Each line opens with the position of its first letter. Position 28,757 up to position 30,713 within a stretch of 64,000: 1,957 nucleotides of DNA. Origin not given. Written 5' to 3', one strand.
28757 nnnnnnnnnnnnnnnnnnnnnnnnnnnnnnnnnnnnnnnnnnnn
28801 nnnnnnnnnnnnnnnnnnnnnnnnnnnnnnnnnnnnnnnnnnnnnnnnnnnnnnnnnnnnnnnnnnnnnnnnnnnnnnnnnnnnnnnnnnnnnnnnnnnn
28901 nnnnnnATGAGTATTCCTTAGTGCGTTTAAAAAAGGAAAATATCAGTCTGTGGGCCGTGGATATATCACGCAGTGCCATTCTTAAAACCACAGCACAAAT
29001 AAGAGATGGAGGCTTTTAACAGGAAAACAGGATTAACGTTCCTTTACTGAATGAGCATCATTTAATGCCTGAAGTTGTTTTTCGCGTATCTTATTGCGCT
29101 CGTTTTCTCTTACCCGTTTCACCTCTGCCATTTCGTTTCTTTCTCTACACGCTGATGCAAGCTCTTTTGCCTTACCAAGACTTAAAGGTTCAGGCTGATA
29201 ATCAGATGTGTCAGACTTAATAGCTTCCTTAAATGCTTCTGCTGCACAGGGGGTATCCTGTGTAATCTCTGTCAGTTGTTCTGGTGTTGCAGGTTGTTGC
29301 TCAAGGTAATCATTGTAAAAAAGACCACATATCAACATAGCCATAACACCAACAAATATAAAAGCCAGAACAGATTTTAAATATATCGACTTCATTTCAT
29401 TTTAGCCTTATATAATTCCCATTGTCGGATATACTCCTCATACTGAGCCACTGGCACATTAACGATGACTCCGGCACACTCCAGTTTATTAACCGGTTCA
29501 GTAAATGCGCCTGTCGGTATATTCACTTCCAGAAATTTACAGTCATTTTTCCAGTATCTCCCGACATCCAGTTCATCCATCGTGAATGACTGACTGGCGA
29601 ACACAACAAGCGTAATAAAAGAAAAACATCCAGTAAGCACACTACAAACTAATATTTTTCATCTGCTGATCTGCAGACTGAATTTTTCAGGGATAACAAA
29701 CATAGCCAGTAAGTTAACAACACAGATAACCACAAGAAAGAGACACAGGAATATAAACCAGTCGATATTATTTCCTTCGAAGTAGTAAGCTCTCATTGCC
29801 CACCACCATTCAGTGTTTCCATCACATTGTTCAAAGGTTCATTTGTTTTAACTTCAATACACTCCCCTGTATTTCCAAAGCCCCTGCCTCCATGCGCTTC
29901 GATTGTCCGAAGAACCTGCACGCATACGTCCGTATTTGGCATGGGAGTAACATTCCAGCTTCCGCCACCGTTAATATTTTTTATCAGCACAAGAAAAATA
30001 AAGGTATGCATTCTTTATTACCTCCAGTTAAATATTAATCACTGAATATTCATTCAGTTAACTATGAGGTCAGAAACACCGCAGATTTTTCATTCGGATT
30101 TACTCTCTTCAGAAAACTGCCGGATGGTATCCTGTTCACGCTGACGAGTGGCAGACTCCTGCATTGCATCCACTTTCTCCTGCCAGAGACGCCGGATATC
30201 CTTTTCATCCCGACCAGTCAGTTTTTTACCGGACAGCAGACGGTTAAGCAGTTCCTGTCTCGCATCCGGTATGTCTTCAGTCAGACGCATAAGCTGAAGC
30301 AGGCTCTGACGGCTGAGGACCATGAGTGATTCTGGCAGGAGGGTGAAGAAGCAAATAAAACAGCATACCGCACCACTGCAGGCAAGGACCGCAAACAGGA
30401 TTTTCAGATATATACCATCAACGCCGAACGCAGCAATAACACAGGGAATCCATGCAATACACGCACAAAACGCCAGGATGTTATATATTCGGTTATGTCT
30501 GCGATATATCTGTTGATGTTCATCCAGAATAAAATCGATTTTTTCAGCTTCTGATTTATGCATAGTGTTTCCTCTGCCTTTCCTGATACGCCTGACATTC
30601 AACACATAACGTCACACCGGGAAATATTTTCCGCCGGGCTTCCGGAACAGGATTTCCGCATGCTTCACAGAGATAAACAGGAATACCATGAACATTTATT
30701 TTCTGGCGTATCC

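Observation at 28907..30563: Four small ORFs inserted between traR and traC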

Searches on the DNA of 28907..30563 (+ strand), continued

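Call 30: get_annotated_region(hit=H87, flank=1500)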
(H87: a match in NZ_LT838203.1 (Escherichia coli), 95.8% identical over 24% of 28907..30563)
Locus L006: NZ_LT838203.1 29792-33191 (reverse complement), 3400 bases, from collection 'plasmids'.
description: Escherichia coli isolate WI2 isolate plasmid pWI2-incFII, complete sequence
organism: Escherichia coli (NCBI taxid 562)
taxonomy: Bacteria; Pseudomonadota; Gammaproteobacteria; Enterobacterales; Enterobacteriaceae; Escherichia; Escherichia coli
host: -; source: Homo sapiens,clinical isolate; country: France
typing (MOB-suite, as given by PLSDB): conjugative; replicon IncFIA,IncFIC; relaxase MOBF; mating-pair formation MPF_F
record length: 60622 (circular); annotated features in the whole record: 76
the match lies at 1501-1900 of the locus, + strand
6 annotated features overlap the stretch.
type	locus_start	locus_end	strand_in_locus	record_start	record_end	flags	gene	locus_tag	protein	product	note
CDS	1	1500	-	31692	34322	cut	traC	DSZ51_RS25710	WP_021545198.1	type IV secretion system protein TraC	-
CDS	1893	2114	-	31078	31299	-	traR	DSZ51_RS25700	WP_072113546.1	conjugal transfer protein TraR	-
CDS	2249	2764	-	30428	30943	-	traV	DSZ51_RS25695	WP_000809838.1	type IV conjugative transfer system lipoprotein TraV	-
CDS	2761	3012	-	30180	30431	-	trbG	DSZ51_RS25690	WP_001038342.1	conjugal transfer protein TrbG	-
CDS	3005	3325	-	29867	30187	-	-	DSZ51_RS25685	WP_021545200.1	conjugal transfer protein TrbD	-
CDS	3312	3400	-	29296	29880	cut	traP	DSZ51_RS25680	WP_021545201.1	conjugal transfer pilus-stabilizing protein TraP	-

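Call 63: search_dna_similar(query=window:28907-30563:+, collection=ecoli_genomes, mode=near, max_rows=12)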
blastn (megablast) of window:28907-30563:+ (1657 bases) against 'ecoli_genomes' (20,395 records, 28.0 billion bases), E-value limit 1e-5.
Records with a match: 948; places in all: 1078; records where one place covers at least 80% of the query: 35.
Genomes with a match: 888 of 5426; with a place that covers at least 80% of the query: 35. Places per genome that has any: lowest 1, median 1, highest 4. On chromosomes: 3 places; on plasmids: 1075.
Best place of each record, by identity: 95-99% 131; 90-95% 760; 80-90% 49; 60-80% 8.
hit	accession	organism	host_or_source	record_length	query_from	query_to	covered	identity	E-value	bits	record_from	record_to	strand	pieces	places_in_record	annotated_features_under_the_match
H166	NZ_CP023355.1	Escherichia coli strain 746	canine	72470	1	1657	100%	96.1%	0e+0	2954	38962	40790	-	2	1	hypothetical protein (x5)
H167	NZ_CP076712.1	Escherichia coli O158:H23 strain CFIAFB20140388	missing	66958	1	1657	100%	95.3%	0e+0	2871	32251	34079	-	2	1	hypothetical protein (x5)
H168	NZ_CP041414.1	Escherichia coli strain STEC719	goat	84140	1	1657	100%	95.0%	0e+0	2588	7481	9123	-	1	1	hypothetical protein (x4) | traR: conjugal transfer protein TraR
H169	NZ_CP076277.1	Escherichia coli strain SA31-1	Bubalus bubalis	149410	1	1657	100%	94.9%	0e+0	2580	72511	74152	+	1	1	hypothetical protein (x4) | traR: conjugal transfer protein TraR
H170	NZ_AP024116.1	Escherichia coli strain JML285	Homo sapiens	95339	1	1657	100%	93.3%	0e+0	2425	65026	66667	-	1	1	hypothetical protein (x4) | traR: conjugal transfer protein TraR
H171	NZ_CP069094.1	Escherichia coli strain TOE17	Homo sapiens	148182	1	1657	100%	93.0%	0e+0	2409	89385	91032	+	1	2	hypothetical protein (x5)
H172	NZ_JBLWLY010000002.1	Escherichia coli strain RMDEC465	Homo sapiens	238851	161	1657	90%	93.8%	0e+0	2487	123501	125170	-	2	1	hypothetical protein (x5)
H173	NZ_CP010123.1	Escherichia coli strain C5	cow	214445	1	1426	86%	96.9%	0e+0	2390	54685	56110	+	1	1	hypothetical protein (x4)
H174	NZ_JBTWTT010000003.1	Escherichia coli strain JMF1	Wildebeest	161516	3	1657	87%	90.8%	0e+0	2216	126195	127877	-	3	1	hypothetical protein (x4)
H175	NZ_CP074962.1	Escherichia coli strain 01_3327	Homo sapiens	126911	1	1426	86%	91.4%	0e+0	1940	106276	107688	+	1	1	hypothetical protein (x4)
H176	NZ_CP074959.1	Escherichia coli strain 03_3013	Homo sapiens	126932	1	1426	86%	91.4%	0e+0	1940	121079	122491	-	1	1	hypothetical protein (x4)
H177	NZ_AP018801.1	Escherichia coli strain E2855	Bos taurus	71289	1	1426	86%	91.1%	0e+0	1914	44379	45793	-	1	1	hypothetical protein (x4)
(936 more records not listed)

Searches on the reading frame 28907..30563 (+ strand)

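Call 14: search_protein_families(proteins=[L001:3485-3889:-], library=padloc, max_evalue=1)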
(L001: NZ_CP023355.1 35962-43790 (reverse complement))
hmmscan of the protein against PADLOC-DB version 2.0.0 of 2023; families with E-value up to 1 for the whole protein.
L001:3485-3889:- (134 aa): 0 families

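Call 15: search_protein_families(proteins=[L001:3485-3889:-], library=phrogs, max_evalue=1)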
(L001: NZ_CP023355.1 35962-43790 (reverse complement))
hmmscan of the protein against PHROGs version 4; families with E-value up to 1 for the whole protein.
L001:3485-3889:- (134 aa): 1 family
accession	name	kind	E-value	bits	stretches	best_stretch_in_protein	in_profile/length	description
phrog_36330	-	unknown function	0.26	10.4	1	41-88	587-635/839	-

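Call 41: search_solved_structures(query=L001:3485-3889:-, max_evalue=10)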
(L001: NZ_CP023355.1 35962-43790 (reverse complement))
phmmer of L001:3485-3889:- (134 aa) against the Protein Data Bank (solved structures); distinct sequences matched with E-value up to 10: 4.
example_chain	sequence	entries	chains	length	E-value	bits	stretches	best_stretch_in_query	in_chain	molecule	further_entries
21fk_A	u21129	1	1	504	0.65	13.6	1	8-54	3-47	DddT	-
21ff_A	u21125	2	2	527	0.69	13.6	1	8-54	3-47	DddT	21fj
21fh_A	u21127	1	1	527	0.73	13.5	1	8-54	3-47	DddT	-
21fi_D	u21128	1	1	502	1.6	12.4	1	9-54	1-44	DddT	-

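Call 43: find_homologous_proteins(query=L001:3485-3889:-)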
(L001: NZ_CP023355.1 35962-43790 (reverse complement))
Query L001:3485-3889:- (134 aa): 66 proteins with E <= 0.001 among 71 candidates.
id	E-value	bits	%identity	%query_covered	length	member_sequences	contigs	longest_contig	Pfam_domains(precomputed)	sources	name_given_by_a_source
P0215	9.3e-81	287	96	100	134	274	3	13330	-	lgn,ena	-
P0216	7.4e-80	284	95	100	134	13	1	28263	-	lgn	-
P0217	1.7e-74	266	90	100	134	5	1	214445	-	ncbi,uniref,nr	ncbi:hypothetical protein [Escherichia coli]|uniref:hypothetical protein n=1 Tax=Escherichia coli Ta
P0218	4.0e-61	223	97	78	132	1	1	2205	-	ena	-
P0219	2.0e-54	202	67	100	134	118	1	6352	-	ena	-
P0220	2.0e-54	202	66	100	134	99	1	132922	-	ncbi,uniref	ncbi:hypothetical protein ACHQI7_27615 (plasmid) [Klebsiella oxytoca]|uniref:hypothetical protein n=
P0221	3.7e-54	201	67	100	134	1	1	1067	-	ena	-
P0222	6.2e-54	200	66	100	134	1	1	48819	-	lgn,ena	-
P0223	2.5e-53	198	67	100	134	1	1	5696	-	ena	-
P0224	2.8e-53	198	68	100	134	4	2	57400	-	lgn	-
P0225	2.9e-53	198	66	100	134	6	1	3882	-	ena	-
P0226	4.7e-53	197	66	100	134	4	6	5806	-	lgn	-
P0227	4.9e-53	197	67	99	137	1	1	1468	-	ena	-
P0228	5.0e-53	197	66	100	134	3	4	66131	-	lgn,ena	-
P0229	5.8e-53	197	66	100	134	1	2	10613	-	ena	-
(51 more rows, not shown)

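Call 62: search_dna_similar(query=L001:3485-3889:-, collection=plasmids, mode=protein, max_rows=30, rows=spread, max_evalue=0.001)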
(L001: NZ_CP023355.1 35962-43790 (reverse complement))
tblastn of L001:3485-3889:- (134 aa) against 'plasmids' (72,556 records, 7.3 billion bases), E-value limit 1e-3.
Records with a match: 2592; places in all: 3394; records where one place covers at least 80% of the query: 2415.
Best place of each record, by identity: >=99% 1; 95-99% 10; 90-95% 17; 80-90% 6; 60-80% 49; <60% 2509.
By first word of the organism name: Klebsiella 2347; Escherichia 85; Raoultella 58; Enterobacter 34; Serratia 23; Providencia 21; Citrobacter 11; uncultured 3; Morganella 3; Enterobacteriaceae 2; and 5 more.
By predicted mobility (MOB-suite, as given by PLSDB): conjugative 2492; non-mobilizable 93; mobilizable 7.
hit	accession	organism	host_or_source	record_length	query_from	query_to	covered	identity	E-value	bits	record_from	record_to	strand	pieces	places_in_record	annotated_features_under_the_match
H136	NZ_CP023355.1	Escherichia coli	canine,whole organism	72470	1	134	100%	100.0%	6e-74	245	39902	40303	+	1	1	hypothetical protein (x3)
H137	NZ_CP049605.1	Klebsiella pneumoniae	Musca domestica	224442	1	134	100%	58.2%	4e-40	148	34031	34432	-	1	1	hypothetical protein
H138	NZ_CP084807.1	Klebsiella quasipneumoniae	Water (environment),Whole organism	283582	1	134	100%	57.5%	1e-39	147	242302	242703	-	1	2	hypothetical protein (x2)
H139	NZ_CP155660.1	Klebsiella pneumoniae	Homo sapiens,urine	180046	1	134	100%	56.7%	5e-39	145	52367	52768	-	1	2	hypothetical protein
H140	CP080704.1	Klebsiella pneumoniae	Homo sapiens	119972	1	134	100%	56.7%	1e-38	144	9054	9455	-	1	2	none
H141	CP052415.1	Klebsiella pneumoniae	Homo sapiens,blood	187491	1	134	100%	56.7%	1e-38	144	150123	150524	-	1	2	hypothetical protein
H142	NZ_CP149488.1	Klebsiella pneumoniae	Homo sapiens,cell culture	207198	1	134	100%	56.7%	1e-38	144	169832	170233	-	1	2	hypothetical protein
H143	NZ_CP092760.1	Klebsiella pneumoniae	Homo sapiens,blood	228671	1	134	100%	56.7%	1e-38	144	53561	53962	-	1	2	hypothetical protein (x2)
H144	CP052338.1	Klebsiella pneumoniae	Homo sapiens,blood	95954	1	134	100%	56.0%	4e-39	145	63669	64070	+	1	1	hypothetical protein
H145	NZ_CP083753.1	Klebsiella pneumoniae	Homo sapiens,blood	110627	1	134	100%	56.0%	4e-39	145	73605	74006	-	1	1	hypothetical protein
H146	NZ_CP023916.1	Klebsiella pneumoniae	Homo sapiens,urine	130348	1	134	100%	56.0%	4e-39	145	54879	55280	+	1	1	hypothetical protein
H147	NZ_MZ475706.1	Klebsiella pneumoniae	-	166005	1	134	100%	56.0%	4e-39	145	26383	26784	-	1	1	hypothetical protein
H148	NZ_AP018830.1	Enterobacter hormaechei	Homo sapiens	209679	1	134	100%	56.0%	4e-39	145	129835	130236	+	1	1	hypothetical protein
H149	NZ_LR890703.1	Klebsiella pneumoniae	Homo sapiens,wound swab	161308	1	134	100%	56.0%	5e-39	145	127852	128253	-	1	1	hypothetical protein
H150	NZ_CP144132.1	Klebsiella pneumoniae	Homo sapiens,whole organism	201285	1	134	100%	55.2%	5e-39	145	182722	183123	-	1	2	hypothetical protein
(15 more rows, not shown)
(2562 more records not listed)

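Call 64: predict_structure(alignment_id=A4)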
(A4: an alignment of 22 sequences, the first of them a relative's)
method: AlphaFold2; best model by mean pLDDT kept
length: 134 residues; sequences in the alignment: 22
mean_pLDDT: 83.6   pTM: 0.66
mean pLDDT of the five models: 83.6, 80.8, 72.9, 64.0, 53.4
residues with pLDDT >= 90: 30; 70-90: 91; 50-70: 13; < 50: 0
segments of 3 or more residues with pLDDT < 50: none
pLDDT, mean of each block of 10 residues (from residue 1): 81 88 84 64 67 85 87 90 89 82 89 90 92 81
secondary structure, 60 per line:
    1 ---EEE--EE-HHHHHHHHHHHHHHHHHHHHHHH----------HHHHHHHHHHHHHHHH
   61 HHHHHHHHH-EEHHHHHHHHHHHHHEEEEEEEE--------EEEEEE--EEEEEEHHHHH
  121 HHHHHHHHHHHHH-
elements in order: E4-6 H12-34 H45-69 H73-85 E86-93 E102-107 E110-115 H116-133

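Call 71: fold_search(model_id=the predicted structure, library=afdb50)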
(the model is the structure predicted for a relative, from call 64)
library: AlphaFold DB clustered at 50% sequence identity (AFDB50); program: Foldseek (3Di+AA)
matches with E <= 10: 182; with E <= 0.001: 39
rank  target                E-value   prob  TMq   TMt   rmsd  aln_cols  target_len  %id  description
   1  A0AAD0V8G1            3.4e-18  1.00  0.96  0.96   1.1       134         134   64  Uncharacterized protein
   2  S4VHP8                7.3e-16  1.00  0.90  0.82   1.7       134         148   57  Uncharacterized protein [Klebsiella pneumoniae]
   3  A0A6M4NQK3            2.7e-13  1.00  0.83  0.84   2.7       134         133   40  Uncharacterized protein [Klebsiella quasipneumoniae]
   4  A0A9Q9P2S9            9.5e-13  1.00  0.88  0.89   1.7       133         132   34  Uncharacterized protein [Klebsiella aerogenes]
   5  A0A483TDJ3            1.5e-12  1.00  0.69  0.78   3.2       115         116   56  Uncharacterized protein (Fragment) [Klebsiella pneumoniae]
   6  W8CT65                8.3e-12  1.00  0.89  0.79   1.9       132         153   29  Uncharacterized protein [Raoultella planticola]
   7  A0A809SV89            1.5e-10  1.00  0.47  0.50   6.8       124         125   56  Uncharacterized protein [Klebsiella pneumoniae]
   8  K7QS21                9.2e-10  1.00  0.54  0.66   4.6       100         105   58  Uncharacterized protein [Klebsiella pneumoniae]
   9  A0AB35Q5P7            3.3e-09  1.00  0.51  0.46   5.6       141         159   36  Inner membrane protein [Klebsiella michiganensis]
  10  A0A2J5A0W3            2.1e-07  1.00  0.45  0.95   0.8        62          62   71  Uncharacterized protein [Klebsiella michiganensis]
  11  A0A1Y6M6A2            2.5e-07  1.00  0.47  0.86   0.7        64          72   66  Uncharacterized protein [Klebsiella pneumoniae]
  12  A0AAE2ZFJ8            1.5e-06  1.00  0.45  0.52   8.2       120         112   25  Uncharacterized protein [Providencia rettgeri]
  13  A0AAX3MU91            2.1e-06  1.00  0.57  0.60   4.5       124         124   22  YdeB protein [Escherichia albertii]
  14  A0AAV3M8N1            2.3e-06  1.00  0.46  0.52   8.7       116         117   24  Uncharacterized protein [Providencia alcalifaciens 205/92]
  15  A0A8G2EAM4            3.8e-06  1.00  0.45  0.53   7.7       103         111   28  Uncharacterized protein [Raoultella planticola]
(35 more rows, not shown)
